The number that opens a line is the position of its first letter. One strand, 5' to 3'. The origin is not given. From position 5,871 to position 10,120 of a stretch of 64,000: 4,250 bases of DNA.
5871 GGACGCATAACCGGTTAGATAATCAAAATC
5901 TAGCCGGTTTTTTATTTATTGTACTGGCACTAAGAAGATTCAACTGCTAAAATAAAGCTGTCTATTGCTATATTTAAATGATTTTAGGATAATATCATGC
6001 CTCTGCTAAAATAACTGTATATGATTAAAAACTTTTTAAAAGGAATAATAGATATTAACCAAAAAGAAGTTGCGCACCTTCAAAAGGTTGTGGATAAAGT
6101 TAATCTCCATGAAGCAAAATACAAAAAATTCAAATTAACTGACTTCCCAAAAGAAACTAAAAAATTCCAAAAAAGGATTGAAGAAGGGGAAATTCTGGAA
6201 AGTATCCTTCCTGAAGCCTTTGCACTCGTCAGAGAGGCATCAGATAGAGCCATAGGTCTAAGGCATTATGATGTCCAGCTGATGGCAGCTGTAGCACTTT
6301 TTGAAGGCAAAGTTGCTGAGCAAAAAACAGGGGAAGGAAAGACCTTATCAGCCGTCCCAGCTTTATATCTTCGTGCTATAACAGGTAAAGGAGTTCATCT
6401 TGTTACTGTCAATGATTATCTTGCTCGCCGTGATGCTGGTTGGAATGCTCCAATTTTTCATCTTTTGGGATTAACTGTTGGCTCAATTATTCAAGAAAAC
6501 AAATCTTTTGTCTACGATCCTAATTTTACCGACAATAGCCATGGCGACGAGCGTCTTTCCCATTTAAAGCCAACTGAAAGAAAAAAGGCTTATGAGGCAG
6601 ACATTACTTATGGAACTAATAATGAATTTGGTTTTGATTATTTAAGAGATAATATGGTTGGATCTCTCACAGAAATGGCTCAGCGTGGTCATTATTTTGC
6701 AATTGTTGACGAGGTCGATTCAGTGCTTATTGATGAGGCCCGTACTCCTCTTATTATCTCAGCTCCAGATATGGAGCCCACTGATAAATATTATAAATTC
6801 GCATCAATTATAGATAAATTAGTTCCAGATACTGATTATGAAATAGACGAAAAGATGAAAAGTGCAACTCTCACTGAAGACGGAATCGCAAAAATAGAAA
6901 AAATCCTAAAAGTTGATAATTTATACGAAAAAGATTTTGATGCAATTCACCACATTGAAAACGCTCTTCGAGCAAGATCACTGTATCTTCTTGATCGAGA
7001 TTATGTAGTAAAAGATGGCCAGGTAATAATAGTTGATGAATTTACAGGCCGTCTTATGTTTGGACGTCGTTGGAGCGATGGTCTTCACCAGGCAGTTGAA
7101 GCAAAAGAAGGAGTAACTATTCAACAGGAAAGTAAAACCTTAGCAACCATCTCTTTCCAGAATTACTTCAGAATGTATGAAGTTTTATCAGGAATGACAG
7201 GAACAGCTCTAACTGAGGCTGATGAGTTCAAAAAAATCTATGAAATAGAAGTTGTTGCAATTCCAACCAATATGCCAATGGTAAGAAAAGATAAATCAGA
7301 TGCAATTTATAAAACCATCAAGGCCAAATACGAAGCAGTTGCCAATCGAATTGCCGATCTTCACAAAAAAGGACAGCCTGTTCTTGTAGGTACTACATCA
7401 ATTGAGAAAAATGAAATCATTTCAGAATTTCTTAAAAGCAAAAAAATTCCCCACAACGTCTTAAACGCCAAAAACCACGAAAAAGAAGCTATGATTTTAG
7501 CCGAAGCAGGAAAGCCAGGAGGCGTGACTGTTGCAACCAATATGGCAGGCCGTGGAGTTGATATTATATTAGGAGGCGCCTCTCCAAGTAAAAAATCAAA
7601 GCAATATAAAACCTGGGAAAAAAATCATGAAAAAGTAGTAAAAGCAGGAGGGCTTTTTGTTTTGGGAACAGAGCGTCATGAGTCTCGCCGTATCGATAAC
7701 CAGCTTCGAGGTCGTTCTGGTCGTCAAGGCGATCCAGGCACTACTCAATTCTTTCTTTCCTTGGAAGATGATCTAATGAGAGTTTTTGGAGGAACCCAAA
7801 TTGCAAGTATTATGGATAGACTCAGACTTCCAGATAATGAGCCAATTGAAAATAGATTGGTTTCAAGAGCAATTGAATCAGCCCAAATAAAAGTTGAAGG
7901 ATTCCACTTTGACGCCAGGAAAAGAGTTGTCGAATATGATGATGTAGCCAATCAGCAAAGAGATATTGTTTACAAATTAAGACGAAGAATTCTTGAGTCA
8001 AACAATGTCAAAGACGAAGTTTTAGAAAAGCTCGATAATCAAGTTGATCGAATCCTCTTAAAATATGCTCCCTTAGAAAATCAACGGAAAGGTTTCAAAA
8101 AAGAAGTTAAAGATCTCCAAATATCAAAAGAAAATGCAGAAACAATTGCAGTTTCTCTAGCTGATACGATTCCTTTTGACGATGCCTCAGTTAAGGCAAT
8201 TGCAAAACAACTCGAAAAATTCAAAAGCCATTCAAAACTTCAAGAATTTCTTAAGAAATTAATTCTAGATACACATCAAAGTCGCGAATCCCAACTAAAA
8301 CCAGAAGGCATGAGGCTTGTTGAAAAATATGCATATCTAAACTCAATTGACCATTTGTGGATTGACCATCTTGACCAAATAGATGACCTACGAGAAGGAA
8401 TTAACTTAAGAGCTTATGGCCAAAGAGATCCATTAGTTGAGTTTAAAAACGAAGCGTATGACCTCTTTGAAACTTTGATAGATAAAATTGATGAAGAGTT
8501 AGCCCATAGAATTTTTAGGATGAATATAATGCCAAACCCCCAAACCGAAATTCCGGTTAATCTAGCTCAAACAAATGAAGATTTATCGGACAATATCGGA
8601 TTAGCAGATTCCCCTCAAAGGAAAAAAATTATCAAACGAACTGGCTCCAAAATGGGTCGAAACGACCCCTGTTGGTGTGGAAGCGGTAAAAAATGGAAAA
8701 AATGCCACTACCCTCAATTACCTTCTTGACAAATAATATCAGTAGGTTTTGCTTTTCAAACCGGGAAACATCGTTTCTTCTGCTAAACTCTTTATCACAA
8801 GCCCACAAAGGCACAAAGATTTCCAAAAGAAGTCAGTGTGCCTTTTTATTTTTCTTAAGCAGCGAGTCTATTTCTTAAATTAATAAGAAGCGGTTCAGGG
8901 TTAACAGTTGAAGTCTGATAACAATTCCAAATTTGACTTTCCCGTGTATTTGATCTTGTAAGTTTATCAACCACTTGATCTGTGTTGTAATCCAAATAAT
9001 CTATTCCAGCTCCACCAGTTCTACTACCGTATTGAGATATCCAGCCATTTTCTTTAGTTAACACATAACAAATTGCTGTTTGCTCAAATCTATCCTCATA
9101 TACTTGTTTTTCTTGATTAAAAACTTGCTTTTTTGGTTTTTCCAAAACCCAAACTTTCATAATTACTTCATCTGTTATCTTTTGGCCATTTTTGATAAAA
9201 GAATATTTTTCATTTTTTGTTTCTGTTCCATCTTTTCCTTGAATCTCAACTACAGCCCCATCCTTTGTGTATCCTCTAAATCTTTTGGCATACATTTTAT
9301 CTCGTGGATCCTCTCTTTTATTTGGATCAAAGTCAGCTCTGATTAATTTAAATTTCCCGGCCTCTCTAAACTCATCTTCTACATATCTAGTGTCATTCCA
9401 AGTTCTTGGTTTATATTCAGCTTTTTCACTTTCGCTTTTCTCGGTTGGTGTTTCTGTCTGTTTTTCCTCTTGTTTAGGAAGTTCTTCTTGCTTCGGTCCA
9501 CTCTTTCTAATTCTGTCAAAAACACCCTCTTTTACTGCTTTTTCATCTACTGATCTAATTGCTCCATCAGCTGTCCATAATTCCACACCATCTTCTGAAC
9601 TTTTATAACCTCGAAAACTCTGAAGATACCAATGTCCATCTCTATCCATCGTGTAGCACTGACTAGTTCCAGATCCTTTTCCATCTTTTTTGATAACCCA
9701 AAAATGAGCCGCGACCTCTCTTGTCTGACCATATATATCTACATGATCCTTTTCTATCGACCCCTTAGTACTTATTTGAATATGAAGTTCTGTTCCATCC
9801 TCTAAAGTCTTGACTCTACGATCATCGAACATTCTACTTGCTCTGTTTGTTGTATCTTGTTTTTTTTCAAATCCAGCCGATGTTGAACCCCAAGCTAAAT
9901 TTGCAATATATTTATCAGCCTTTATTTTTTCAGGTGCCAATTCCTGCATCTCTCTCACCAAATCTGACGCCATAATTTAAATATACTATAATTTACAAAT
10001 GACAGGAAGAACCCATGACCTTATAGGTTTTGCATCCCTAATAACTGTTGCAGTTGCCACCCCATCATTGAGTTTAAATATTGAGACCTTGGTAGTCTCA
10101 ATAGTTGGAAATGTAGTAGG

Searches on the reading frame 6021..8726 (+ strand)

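Call 5: search_protein_families(library=ncbifam, proteins=[window:6021-8726:+], max_evalue=0.01)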
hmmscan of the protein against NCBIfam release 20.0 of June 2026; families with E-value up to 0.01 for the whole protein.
window:6021-8726:+ (902 aa): 16 families
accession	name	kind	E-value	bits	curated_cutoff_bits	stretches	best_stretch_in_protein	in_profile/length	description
NF009538.1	PRK12904.1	equivalog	0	1085.1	814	1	11-836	8-813/814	preprotein translocase subunit SecA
TIGR00963.1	secA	equivalog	0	1014.9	800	2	180-823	133-787/787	preprotein translocase subunit SecA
NF006630.0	PRK09200.1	subfamily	2.5e-258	859.3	862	1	11-845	8-785/789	preprotein translocase subunit SecA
TIGR04397.1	SecA2_Bac_anthr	exception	1.1e-249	830.7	1085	1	12-834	8-773/774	accessory Sec system translocase SecA2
NF009536.0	PRK12901.1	equivalog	3.1e-241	803.7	1493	3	270-705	454-869/1118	preprotein translocase subunit SecA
TIGR03714.1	secA2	equivalog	1.3e-200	668.5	930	1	13-823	2-761/762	accessory Sec system translocase SecA2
NF012136.0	SecA2_Lm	equivalog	5.2e-191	636.5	1100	1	15-833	9-767/776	accessory Sec system translocase SecA2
TIGR04221.1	SecA2_Mycobac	equivalog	1.1e-180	602.5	725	2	5-678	5-637/762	accessory Sec system translocase SecA2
NF008970.0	PRK12318.1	equivalog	2.7e-09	36.7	267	1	878-900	1-23/291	methionyl aminopeptidase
NF004088.0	PRK05590.1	equivalog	4.9e-08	33.5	140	1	866-896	134-163/166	hypothetical protein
TIGR04102.1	SWIM_PBPRA1643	hypoth_equivalog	1.2e-07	32.2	68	1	843-895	59-106/108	PBPRA1643 family SWIM/SEC-C metal-binding motif protein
NF002592.0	PRK02250.1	equivalog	1.5e-06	28.5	158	1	875-895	145-165/167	hypothetical protein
NF007704.0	PRK10396.1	equivalog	2.3e-06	27.7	149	1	870-896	194-219/221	hypothetical protein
NF002449.0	PRK01617.1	equivalog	2.3e-05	24.8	141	1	873-895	129-151/154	hypothetical protein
NF001213.0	PRK00183.1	equivalog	0.00023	21.3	158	1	876-896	132-152/157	hypothetical protein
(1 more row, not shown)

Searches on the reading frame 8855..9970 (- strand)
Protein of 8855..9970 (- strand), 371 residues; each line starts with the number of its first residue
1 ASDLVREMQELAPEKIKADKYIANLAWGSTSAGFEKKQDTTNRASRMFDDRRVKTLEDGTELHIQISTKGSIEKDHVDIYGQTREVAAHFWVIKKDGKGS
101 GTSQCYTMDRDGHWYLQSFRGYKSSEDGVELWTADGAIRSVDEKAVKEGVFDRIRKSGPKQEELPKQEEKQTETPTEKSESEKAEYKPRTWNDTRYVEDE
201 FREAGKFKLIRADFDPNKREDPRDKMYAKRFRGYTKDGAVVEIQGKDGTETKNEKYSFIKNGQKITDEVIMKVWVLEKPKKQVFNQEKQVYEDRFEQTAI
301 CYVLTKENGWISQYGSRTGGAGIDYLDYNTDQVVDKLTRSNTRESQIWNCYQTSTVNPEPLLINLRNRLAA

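Call 5: search_protein_families(library=ncbifam, proteins=[window:8855-9970:-], max_evalue=0.01)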
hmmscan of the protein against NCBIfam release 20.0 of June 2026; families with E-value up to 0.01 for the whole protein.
window:8855-9970:- (371 aa): 0 families

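Call 6: search_protein_families(library=pfam, proteins=[window:8855-9970:-], max_evalue=1)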
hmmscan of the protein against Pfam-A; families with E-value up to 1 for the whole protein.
window:8855-9970:- (371 aa): 1 family
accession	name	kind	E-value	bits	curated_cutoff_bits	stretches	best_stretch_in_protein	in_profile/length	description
PF24821.1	DUF7711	-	0.00077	19.6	27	1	129-205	107-185/197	Domain of unknown function (DUF7711)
